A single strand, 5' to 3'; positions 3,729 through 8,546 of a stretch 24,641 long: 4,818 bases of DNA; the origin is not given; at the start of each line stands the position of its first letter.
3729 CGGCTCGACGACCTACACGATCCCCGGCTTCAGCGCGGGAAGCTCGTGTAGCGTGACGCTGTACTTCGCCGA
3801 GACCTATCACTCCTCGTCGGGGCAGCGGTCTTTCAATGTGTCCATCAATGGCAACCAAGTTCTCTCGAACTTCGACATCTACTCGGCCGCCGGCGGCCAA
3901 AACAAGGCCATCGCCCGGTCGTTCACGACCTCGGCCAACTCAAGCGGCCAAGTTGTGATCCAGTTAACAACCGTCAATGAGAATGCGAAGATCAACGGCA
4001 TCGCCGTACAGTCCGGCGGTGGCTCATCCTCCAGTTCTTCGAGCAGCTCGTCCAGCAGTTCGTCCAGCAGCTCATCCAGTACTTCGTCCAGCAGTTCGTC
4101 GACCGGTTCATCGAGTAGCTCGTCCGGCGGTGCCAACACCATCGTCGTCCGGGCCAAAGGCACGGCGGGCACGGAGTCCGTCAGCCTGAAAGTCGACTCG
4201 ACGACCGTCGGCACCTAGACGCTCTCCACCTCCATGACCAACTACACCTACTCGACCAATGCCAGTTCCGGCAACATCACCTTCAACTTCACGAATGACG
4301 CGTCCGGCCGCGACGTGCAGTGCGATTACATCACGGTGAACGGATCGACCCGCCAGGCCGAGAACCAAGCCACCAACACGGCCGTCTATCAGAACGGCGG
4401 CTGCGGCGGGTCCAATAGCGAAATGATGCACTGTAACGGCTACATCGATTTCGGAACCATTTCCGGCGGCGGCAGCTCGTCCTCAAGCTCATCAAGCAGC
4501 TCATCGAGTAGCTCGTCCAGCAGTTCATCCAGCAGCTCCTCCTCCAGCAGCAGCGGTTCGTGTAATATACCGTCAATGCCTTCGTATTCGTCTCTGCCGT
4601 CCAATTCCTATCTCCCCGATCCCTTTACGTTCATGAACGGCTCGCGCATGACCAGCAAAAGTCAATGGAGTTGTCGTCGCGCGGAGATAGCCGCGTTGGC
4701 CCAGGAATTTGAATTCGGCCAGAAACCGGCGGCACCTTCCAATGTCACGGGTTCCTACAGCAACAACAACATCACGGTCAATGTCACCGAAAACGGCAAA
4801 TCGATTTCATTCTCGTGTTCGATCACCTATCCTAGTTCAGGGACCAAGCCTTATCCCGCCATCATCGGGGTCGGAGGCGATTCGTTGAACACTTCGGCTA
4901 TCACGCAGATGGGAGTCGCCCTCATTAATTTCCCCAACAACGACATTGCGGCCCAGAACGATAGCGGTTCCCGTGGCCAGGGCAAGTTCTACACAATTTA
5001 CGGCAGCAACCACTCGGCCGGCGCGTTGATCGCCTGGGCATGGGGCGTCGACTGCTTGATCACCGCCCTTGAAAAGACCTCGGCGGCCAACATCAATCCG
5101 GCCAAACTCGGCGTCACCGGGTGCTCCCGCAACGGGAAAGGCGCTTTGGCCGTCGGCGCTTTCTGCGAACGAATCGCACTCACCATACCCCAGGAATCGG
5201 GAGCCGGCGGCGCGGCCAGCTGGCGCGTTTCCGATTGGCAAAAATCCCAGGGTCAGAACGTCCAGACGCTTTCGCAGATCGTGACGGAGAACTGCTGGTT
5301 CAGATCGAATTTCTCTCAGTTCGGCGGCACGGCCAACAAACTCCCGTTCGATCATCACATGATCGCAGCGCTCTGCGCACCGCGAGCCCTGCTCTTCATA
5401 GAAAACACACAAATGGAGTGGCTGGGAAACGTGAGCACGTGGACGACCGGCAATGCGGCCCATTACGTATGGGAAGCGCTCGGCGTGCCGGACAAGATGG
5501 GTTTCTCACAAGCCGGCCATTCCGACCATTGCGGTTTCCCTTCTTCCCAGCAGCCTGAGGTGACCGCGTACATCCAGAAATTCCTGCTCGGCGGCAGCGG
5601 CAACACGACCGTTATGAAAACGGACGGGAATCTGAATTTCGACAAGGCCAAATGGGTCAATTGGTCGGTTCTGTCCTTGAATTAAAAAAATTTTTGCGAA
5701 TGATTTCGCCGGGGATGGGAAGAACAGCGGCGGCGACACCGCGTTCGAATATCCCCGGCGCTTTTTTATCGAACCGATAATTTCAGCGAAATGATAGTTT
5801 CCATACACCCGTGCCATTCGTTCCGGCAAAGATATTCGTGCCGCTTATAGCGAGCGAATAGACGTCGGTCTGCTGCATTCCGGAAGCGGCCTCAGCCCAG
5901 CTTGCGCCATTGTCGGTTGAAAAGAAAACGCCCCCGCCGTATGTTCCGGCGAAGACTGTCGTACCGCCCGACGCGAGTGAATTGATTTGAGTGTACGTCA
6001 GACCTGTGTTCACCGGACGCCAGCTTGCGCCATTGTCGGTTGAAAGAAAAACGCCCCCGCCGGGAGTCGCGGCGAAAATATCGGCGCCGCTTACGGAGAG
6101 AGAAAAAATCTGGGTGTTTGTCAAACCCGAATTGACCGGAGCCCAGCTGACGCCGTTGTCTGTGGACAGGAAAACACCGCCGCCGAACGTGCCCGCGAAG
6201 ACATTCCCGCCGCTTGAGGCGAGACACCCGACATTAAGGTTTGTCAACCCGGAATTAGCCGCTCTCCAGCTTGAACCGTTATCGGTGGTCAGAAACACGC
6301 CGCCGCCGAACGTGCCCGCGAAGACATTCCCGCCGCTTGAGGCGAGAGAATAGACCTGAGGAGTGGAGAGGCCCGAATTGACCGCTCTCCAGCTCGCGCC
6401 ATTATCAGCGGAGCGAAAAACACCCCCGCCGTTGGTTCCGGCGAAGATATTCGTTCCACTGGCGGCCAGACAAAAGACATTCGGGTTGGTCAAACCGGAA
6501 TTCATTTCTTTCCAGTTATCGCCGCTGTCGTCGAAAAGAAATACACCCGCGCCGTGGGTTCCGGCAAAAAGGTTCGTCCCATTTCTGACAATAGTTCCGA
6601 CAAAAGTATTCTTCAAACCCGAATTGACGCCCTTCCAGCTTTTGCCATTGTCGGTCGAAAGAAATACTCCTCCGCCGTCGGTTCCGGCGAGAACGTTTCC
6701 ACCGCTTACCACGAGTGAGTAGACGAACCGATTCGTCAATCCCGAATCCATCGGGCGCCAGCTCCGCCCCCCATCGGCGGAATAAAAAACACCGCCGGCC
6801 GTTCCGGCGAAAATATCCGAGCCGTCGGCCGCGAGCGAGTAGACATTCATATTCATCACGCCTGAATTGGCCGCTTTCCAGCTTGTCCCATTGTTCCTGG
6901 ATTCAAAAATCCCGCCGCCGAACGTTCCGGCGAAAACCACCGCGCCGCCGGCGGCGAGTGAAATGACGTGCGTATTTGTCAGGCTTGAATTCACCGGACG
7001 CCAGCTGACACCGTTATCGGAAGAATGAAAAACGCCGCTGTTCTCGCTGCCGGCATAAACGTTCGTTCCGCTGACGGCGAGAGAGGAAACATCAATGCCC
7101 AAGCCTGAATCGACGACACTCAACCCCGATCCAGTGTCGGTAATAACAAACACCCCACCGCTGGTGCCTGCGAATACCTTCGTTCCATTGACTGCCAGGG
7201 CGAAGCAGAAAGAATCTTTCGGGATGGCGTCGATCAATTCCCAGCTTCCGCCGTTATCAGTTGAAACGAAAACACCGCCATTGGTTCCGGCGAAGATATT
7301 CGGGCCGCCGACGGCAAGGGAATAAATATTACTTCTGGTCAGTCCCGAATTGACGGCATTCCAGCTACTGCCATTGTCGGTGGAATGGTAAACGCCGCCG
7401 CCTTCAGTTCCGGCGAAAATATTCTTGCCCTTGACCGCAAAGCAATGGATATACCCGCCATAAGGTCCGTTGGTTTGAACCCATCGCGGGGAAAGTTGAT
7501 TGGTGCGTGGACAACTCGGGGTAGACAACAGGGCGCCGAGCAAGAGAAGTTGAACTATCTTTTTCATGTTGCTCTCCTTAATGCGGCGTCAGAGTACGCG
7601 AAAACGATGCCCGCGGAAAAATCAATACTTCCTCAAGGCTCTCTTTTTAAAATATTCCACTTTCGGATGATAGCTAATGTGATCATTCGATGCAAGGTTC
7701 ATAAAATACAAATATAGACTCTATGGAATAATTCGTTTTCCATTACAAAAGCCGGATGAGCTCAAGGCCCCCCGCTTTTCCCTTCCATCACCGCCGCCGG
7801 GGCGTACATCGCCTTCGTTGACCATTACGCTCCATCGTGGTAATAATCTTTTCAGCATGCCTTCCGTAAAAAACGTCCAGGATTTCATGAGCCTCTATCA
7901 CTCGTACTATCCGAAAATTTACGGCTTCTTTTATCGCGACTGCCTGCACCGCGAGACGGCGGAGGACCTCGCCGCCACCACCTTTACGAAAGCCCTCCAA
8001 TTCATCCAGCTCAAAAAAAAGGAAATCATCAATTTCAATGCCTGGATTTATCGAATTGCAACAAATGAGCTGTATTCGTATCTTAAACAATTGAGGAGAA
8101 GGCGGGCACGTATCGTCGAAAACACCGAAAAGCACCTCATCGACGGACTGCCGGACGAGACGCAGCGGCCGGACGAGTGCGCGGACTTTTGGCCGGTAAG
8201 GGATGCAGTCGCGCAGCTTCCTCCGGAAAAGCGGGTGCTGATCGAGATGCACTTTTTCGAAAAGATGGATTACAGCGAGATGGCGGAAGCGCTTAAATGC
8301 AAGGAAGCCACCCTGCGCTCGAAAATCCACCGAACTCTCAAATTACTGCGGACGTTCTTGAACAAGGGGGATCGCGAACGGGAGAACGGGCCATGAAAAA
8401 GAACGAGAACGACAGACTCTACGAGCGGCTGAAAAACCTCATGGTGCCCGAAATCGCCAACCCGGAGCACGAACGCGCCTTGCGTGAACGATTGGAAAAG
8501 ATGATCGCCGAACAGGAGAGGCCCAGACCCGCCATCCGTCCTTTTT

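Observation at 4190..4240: Single in-frame amber codon splits a multi-CBM CE15 glucuronoyl esterase gene exactly at a conserved Trp codon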

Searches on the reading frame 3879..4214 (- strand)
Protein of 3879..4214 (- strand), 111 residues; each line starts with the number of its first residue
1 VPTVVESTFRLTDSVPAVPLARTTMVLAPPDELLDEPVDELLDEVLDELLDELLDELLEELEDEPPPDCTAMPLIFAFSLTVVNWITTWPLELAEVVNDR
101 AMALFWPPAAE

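Call 37: search_protein_families(library=pfam, proteins=[window:3879-4214:-], max_evalue=0.01)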
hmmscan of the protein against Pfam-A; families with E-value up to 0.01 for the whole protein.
window:3879-4214:- (111 aa): 1 family
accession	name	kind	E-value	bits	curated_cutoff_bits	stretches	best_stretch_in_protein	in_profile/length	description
PF24252.1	CdrL_M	-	0.0029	18.3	27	1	31-66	3-40/77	CdrL-like, middle region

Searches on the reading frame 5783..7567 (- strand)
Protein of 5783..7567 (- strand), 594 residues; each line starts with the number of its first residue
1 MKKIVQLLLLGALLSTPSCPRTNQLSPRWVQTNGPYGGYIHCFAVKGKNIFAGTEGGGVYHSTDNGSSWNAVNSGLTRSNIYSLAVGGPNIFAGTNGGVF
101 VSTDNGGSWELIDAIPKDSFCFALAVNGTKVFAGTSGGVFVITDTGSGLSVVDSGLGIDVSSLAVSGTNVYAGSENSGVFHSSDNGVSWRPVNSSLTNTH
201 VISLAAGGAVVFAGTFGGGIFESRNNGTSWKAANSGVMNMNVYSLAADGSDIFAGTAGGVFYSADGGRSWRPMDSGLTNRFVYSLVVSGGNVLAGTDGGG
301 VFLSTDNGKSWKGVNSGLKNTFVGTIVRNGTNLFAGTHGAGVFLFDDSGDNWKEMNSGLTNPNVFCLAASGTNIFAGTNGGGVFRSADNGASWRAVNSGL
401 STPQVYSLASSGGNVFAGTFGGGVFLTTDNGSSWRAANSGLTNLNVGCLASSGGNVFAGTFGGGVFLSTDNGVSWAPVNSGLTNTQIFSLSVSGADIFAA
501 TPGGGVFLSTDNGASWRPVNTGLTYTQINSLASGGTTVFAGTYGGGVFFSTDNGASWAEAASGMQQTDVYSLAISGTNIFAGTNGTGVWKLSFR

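Call 6: search_protein_families(library=pfam, proteins=[window:5783-7567:-], max_evalue=0.001)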
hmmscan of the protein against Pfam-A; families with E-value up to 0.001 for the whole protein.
window:5783-7567:- (594 aa): 7 families
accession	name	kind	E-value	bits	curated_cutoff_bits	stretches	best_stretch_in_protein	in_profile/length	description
PF15902.12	Sortilin-Vps10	-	2.2e-27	96.4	33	1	465-523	3-64/446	Sortilin, neurotensin receptor 3,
PF02012.26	BNR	-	1e-21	73.7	27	0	100-111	1-12/12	BNR/Asp-box repeat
PF19755.4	DUF6242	-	2.8e-12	47.4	29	0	51-109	156-217/217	Domain of unknown function (DUF6242)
PF10647.15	Gmad1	-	2.7e-09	37.7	20.5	0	349-403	193-248/251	Lipoprotein LpqB beta-propeller domain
PF13088.12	BNR_2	-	3.8e-06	26.9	31.4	0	466-560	85-153/277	BNR repeat-like domain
PF19135.5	DUF5818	-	6.3e-05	22.9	27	0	97-113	9-25/57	Protein of unknown function (DUF5818)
PF13810.12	DUF4185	-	0.00052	19.8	39.5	0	524-565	109-147/309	Domain of unknown function (DUF4185)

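Call 13: find_encoding_contigs(protein=window:5783-7567:-, flank=10000, max_places=10)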
Protein window:5783-7567:- (594 aa): no gene with exactly this product is on record in the collection.

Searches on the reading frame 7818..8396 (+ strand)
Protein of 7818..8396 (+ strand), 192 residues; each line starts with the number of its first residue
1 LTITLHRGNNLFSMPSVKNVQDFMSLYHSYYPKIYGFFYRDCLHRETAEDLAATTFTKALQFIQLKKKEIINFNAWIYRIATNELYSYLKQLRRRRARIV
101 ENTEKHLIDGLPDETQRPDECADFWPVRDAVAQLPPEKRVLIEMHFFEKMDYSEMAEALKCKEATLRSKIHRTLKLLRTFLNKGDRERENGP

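Call 43: search_protein_families(library=pfam, proteins=[window:7818-8396:+], max_evalue=0.1)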
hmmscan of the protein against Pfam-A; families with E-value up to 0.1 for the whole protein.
window:7818-8396:+ (192 aa): 6 families
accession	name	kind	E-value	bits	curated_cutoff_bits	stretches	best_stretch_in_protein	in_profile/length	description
PF08281.18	Sigma70_r4_2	-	1.6e-12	47.3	25.7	1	127-177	4-54/54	Sigma-70, region 4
PF04542.20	Sigma70_r2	-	9.5e-11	41.8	24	1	26-95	1-71/71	Sigma-70 region 2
PF04545.22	Sigma70_r4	-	2.9e-06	27.2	24.1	1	130-178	1-49/50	Sigma-70, region 4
PF07638.17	Sigma70_ECF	-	0.0066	16.8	21.1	1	127-182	129-180/185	ECF sigma factor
PF12058.13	PipX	-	0.034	14.8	25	1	34-97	9-71/86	PII-interacting protein X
PF13556.12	HTH_30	-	0.056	13.7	27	0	145-185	8-48/59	PucR C-terminal helix-turn-helix domain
